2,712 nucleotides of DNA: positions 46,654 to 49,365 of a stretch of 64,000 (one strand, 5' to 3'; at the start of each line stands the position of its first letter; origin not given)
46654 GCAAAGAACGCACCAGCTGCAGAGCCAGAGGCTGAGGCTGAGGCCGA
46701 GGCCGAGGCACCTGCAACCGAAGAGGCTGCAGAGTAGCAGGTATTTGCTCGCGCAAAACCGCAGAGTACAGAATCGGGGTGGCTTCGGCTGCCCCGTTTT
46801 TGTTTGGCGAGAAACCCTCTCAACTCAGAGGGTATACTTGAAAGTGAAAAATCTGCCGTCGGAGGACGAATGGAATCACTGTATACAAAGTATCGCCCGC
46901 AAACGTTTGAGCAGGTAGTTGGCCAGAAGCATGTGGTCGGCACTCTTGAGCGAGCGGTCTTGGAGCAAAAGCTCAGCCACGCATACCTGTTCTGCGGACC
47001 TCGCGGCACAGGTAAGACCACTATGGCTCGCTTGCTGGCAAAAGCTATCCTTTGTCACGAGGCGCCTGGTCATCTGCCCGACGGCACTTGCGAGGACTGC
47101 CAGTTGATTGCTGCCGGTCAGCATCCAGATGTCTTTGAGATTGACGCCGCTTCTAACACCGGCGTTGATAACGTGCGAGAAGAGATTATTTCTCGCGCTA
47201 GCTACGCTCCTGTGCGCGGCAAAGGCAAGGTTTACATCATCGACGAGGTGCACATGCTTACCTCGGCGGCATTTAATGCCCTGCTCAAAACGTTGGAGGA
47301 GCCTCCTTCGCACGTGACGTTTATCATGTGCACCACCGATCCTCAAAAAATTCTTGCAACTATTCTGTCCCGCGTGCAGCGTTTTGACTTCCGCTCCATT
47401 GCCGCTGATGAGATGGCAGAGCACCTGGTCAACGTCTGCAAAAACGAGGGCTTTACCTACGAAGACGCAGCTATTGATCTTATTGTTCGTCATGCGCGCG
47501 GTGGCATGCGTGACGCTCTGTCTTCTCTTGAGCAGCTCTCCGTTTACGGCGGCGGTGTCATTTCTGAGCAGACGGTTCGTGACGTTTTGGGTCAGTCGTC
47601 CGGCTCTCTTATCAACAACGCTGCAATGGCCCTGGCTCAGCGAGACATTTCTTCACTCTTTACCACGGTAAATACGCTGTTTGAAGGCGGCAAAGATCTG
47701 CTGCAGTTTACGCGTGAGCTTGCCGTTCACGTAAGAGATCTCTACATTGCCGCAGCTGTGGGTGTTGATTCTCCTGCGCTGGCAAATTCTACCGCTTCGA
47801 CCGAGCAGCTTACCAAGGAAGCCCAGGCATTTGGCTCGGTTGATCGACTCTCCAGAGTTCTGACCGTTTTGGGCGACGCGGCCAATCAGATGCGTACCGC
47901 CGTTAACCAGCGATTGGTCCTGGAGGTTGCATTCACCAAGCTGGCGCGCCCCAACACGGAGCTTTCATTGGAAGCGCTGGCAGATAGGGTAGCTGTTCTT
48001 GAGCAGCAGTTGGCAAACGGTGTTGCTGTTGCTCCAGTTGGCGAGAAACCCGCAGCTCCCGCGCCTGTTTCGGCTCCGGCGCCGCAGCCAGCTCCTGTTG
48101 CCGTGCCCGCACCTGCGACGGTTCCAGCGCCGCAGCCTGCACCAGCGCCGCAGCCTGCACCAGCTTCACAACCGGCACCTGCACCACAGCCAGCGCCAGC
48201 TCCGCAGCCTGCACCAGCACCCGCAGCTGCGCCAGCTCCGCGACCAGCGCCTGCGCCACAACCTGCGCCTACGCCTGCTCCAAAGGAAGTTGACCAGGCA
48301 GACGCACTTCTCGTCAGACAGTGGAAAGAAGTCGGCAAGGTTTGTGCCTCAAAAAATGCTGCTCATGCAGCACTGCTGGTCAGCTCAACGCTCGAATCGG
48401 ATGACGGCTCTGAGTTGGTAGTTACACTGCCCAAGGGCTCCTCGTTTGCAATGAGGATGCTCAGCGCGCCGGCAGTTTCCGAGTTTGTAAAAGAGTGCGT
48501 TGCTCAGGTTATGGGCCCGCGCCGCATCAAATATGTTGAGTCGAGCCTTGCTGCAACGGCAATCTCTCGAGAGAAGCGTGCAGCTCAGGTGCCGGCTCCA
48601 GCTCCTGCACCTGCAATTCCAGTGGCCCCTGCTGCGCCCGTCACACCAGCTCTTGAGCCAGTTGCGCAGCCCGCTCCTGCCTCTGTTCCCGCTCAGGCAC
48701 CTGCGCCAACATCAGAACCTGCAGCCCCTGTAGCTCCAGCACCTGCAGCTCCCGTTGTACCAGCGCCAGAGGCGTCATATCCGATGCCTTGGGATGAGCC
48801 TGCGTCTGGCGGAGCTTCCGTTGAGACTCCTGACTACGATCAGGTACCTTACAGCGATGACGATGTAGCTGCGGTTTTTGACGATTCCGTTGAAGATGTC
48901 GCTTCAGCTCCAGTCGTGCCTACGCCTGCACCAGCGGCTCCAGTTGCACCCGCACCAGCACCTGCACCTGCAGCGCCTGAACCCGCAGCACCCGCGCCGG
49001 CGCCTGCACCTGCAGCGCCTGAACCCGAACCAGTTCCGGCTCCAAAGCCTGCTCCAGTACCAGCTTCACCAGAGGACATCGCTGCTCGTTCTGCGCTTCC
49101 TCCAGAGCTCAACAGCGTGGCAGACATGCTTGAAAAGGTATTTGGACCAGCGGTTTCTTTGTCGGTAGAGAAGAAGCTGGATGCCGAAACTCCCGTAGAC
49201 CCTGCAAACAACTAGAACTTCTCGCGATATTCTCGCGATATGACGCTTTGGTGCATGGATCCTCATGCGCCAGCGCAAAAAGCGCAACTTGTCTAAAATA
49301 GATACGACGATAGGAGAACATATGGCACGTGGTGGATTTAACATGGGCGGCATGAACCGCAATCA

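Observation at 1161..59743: Hyper-abundant, sense-oriented 11/12-mer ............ spread through genes and spacers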

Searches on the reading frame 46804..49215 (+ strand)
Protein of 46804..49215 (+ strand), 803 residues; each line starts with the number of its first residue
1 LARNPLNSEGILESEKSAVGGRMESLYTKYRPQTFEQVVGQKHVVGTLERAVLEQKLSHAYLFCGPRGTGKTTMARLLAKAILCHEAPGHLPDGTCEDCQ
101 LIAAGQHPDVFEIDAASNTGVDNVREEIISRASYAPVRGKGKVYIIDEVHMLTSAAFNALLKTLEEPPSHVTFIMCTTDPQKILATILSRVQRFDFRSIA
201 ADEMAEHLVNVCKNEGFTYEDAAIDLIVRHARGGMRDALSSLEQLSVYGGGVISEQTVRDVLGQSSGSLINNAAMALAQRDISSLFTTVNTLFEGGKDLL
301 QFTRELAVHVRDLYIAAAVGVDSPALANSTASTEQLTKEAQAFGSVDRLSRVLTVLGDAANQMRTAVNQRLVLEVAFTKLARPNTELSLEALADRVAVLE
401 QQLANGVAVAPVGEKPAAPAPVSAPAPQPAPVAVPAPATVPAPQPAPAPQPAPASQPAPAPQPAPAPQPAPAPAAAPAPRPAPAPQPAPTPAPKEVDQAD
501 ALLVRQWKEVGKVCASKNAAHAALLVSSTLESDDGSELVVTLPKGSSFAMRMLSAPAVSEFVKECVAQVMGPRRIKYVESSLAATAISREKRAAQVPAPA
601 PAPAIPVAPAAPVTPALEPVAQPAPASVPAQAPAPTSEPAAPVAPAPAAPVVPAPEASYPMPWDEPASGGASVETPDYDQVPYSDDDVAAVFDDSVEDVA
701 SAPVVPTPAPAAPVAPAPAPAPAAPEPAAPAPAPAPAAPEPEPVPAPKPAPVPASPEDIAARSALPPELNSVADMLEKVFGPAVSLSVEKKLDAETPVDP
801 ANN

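Call 10: search_protein_families(library=pfam, proteins=[window:46804-49215:+])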
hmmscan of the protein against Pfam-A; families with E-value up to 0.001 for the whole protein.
window:46804-49215:+ (803 aa): 11 families
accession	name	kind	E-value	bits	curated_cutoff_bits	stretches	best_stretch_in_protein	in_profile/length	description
PF13177.12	DNA_pol3_delta2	-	1.7e-45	155.3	27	1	41-199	2-160/161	DNA polymerase III, delta subunit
PF00004.35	AAA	-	4.5e-13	50.2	21.2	1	62-196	2-125/131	ATPase family associated with various cellular activities (AAA)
PF22608.2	DNAX_ATPase_lid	-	7.3e-11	42.1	27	1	205-251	3-49/49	DNA polymerase III clamp loader subunit, ATPase lid domain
PF12169.13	DNA_pol3_gamma3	-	2.4e-08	34.3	24.4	1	253-384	1-135/143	DNA polymerase III subunits gamma and tau domain III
PF13401.12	AAA_22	-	5.8e-07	30.3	27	1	61-176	8-121/130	AAA domain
PF07728.20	AAA_5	-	1.2e-06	29.1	22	1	62-168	3-94/139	AAA domain (dynein-related subfamily)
PF03215.21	Rad17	-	7.6e-06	26.4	23.8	1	22-81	5-68/186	Rad17 P-loop domain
PF05496.18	RuvB_N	-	1.6e-05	25.2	27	1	31-82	2-57/159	Holliday junction DNA helicase RuvB P-loop domain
PF13604.12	AAA_30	-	6.8e-05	23.1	27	1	62-173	22-121/191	AAA domain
PF13173.12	AAA_14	-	0.00031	21.2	27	1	60-165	4-86/129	AAA domain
PF06068.19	TIP49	-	0.00045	19.9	23.8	0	112-172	249-306/347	TIP49 P-loop domain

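Call 30: find_homologous_proteins(query=window:46909-49215:+, max_evalue=1e-60)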
Query window:46909-49215:+ (768 aa): 8000 proteins with E <= 1e-60 among 8000 candidates; the best 120 are listed.
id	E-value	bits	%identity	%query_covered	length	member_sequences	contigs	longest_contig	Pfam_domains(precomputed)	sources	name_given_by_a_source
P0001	0.0e+0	1472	99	49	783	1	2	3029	PF12169.14,PF00004.36,PF13401.13,PF22608.3,PF05496.19,PF13177.13,PF07728.21,PF03215.22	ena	-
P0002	0.0e+0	1458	88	100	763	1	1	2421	PF12169.14,PF00004.36,PF13401.13,PF22608.3,PF05496.19,PF13177.13,PF07728.21,PF03215.22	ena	-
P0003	0.0e+0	1454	90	100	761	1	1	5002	PF12169.14,PF00004.36,PF13401.13,PF22608.3,PF05496.19,PF13177.13,PF07728.21,PF03215.22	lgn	-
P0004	0.0e+0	1451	98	50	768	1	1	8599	PF12169.14,PF00004.36,PF13401.13,PF22608.3,PF05496.19,PF13177.13,PF07728.21,PF03215.22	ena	-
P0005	0.0e+0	1449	89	100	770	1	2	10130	PF12169.14,PF00004.36,PF13401.13,PF22608.3,PF05496.19,PF13177.13,PF07728.21,PF03215.22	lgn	-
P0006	0.0e+0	1444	99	49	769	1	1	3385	PF12169.14,PF00004.36,PF13401.13,PF22608.3,PF05496.19,PF13177.13,PF07728.21,PF03215.22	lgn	-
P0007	0.0e+0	1444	99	49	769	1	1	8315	PF12169.14,PF00004.36,PF13401.13,PF22608.3,PF05496.19,PF13177.13,PF07728.21,PF03215.22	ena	-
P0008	0.0e+0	1442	99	49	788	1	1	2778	PF12169.14,PF00004.36,PF13401.13,PF22608.3,PF05496.19,PF13177.13,PF07728.21,PF03215.22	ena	-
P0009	0.0e+0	1442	88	100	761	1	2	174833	PF12169.14,PF00004.36,PF13401.13,PF22608.3,PF05496.19,PF13177.13,PF07728.21,PF03215.22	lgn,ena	-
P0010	0.0e+0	1441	99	49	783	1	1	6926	PF12169.14,PF00004.36,PF13401.13,PF22608.3,PF05496.19,PF13177.13,PF07728.21,PF03215.22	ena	-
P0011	0.0e+0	1440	98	51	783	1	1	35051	PF12169.14,PF00004.36,PF13401.13,PF22608.3,PF05496.19,PF13177.13,PF07728.21,PF03215.22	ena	-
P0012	0.0e+0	1440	99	49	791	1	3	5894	PF12169.14,PF00004.36,PF13401.13,PF22608.3,PF05496.19,PF13177.13,PF07728.21,PF03215.22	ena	-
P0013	0.0e+0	1440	99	49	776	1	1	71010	PF12169.14,PF00004.36,PF13401.13,PF22608.3,PF05496.19,PF13177.13,PF07728.21,PF03215.22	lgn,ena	-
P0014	0.0e+0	1439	99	51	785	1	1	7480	PF12169.14,PF00004.36,PF13401.13,PF22608.3,PF05496.19,PF13177.13,PF07728.21,PF03215.22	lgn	-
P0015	0.0e+0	1439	99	49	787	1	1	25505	PF12169.14,PF00004.36,PF13401.13,PF22608.3,PF05496.19,PF13177.13,PF07728.21,PF03215.22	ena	-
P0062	0.0e+0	1422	84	100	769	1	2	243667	PF12169.14,PF00004.36,PF13401.13,PF22608.3,PF05496.19,PF13177.13,PF07728.21,PF03215.22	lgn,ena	-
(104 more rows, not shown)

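Call 31: find_encoding_contigs(protein=P0062, flank=10000, max_places=3)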
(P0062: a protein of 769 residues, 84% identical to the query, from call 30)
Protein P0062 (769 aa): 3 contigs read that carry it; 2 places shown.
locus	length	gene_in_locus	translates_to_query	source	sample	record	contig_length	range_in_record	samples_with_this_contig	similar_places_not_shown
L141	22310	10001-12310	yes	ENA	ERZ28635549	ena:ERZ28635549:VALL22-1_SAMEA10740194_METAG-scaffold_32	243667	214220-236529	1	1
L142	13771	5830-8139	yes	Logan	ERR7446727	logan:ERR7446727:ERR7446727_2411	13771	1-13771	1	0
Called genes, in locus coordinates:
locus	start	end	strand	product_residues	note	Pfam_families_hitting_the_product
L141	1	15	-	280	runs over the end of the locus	PF00753:Lactamase_B, PF23023:Anti-Pycsar_Apyc1, PF12706:Lactamase_B_2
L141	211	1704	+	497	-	PF01171:ATP_bind_3, PF11734:TilS_C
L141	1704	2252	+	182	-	PF00156:Pribosyltran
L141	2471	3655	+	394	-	PF00155:Aminotran_1_2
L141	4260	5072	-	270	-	PF02811:PHP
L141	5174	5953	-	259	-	PF03372:Exo_endo_phos, PF14529:Exo_endo_phos_2 (faint)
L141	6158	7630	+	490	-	PF00809:Pterin_bind, PF01288:HPPK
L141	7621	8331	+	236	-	-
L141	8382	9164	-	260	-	PF03309:Pan_kinase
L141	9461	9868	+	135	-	PF01197:Ribosomal_L31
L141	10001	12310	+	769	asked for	PF03215:Rad17 (faint), PF05496:RuvB_N (faint), PF13177:DNA_pol3_delta2, PF00004:AAA, PF07728:AAA_5 (weak), PF13401:AAA_22 (weak), PF22608:DNAX_ATPase_lid, PF12169:DNA_pol3_gamma3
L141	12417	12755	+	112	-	PF02575:YbaB_DNA_bd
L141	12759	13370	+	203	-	PF21176:RecR_HhH, PF02132:RecR_ZnF (weak), PF01751:Toprim, PF13662:Toprim_4, PF21175:RecR_C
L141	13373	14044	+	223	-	-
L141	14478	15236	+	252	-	PF12710:HAD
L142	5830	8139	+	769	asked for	PF03215:Rad17 (faint), PF05496:RuvB_N (faint), PF13177:DNA_pol3_delta2, PF00004:AAA, PF07728:AAA_5 (weak), PF13401:AAA_22 (weak), PF22608:DNAX_ATPase_lid, PF12169:DNA_pol3_gamma3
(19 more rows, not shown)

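Call 32: find_encoding_contigs(protein=P0009, flank=10000, max_places=3)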
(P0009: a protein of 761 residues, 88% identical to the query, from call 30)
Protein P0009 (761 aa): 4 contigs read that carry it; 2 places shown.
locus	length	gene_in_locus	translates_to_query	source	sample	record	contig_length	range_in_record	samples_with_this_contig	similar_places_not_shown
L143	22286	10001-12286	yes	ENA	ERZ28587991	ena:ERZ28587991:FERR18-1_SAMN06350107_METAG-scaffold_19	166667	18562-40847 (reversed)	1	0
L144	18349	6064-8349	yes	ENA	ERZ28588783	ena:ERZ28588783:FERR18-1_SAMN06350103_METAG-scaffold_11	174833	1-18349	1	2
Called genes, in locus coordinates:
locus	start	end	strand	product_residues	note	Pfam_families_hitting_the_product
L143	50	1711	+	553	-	PF01171:ATP_bind_3, PF11734:TilS_C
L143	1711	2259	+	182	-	PF00156:Pribosyltran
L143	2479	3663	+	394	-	PF00155:Aminotran_1_2, PF01041:DegT_DnrJ_EryC1 (faint)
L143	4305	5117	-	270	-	PF02811:PHP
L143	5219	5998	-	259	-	PF03372:Exo_endo_phos, PF14529:Exo_endo_phos_2 (faint)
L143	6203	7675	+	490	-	PF00809:Pterin_bind, PF01288:HPPK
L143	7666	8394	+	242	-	-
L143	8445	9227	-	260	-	PF03309:Pan_kinase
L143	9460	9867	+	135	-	PF01197:Ribosomal_L31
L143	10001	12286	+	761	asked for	PF03215:Rad17 (faint), PF05496:RuvB_N (faint), PF13177:DNA_pol3_delta2, PF00004:AAA, PF07728:AAA_5 (weak), PF13401:AAA_22 (weak), PF22608:DNAX_ATPase_lid, PF12169:DNA_pol3_gamma3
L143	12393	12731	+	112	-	PF02575:YbaB_DNA_bd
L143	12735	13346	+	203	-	PF21176:RecR_HhH, PF02132:RecR_ZnF (weak), PF01751:Toprim, PF13662:Toprim_4, PF21175:RecR_C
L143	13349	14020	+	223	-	-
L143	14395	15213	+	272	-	PF12710:HAD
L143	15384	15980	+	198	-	PF02082:Rrf2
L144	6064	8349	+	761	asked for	PF03215:Rad17 (faint), PF05496:RuvB_N (faint), PF13177:DNA_pol3_delta2, PF00004:AAA, PF07728:AAA_5 (weak), PF13401:AAA_22 (weak), PF22608:DNAX_ATPase_lid, PF12169:DNA_pol3_gamma3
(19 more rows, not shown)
